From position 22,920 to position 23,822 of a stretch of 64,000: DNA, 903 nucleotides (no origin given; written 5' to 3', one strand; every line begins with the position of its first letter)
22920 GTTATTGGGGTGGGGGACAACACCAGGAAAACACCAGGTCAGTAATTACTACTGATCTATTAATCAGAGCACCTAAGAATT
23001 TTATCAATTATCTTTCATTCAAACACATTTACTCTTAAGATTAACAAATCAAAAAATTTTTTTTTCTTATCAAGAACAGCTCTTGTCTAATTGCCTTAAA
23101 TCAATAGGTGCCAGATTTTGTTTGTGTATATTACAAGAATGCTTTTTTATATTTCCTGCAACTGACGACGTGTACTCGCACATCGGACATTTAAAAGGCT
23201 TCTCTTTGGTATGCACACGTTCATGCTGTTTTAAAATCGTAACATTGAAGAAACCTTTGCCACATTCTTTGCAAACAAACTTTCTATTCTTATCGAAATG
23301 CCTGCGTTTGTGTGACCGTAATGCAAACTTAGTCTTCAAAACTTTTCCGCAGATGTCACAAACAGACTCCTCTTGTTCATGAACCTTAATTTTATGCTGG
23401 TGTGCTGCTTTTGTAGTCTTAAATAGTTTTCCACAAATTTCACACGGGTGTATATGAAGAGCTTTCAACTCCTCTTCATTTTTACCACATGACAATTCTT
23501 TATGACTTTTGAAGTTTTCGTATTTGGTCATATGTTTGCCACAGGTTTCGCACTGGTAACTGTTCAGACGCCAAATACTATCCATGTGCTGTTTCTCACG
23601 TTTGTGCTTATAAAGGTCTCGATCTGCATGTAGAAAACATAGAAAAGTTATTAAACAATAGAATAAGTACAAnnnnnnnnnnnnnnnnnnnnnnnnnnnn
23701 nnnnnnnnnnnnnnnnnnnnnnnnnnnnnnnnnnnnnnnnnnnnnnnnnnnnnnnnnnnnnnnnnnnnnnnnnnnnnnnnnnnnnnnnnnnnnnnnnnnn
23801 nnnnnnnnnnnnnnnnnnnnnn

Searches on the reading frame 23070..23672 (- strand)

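Call 27: search_protein_families(library=pfam, proteins=[window:23070-23672:-], max_evalue=0.01)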
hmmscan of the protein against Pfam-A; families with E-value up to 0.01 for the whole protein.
window:23070-23672:- (200 aa): 9 families
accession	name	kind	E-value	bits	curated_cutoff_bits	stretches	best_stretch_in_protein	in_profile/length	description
PF13465.12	zf-H2C2_2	-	9.5e-16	57.6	40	2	147-168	2-23/26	Zinc-finger double domain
PF00096.32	zf-C2H2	-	2.3e-12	47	25.2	1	104-125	2-23/23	Zinc finger, C2H2 type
PF13894.12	zf-C2H2_4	-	4.2e-12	46.1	27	2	104-125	2-23/24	C2H2-type zinc finger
PF13912.12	zf-C2H2_6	-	8.7e-06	26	25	1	104-125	3-24/27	C2H2-type zinc finger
PF12874.13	zf-met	-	1.1e-05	26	21.2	0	104-122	2-20/25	Zinc-finger of C2H2 type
PF23107.1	Zf-C2H2_ZNF451_C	-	8.2e-05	23.5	30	0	39-93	3-57/59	Two consecutive Zinc fingers C2H2 type, ZNF451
PF23447.1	DUF7128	-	0.00087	19.6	25.7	0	76-95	14-33/44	Domain of unknown function (DUF7128)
PF12171.14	zf-C2H2_jaz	-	0.0052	17.4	22.6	0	131-152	1-22/27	Zinc-finger double-stranded RNA-binding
PF18439.7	zf_UBZ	-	0.0079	16.3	25.6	0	37-51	1-15/32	Ubiquitin-Binding Zinc Finger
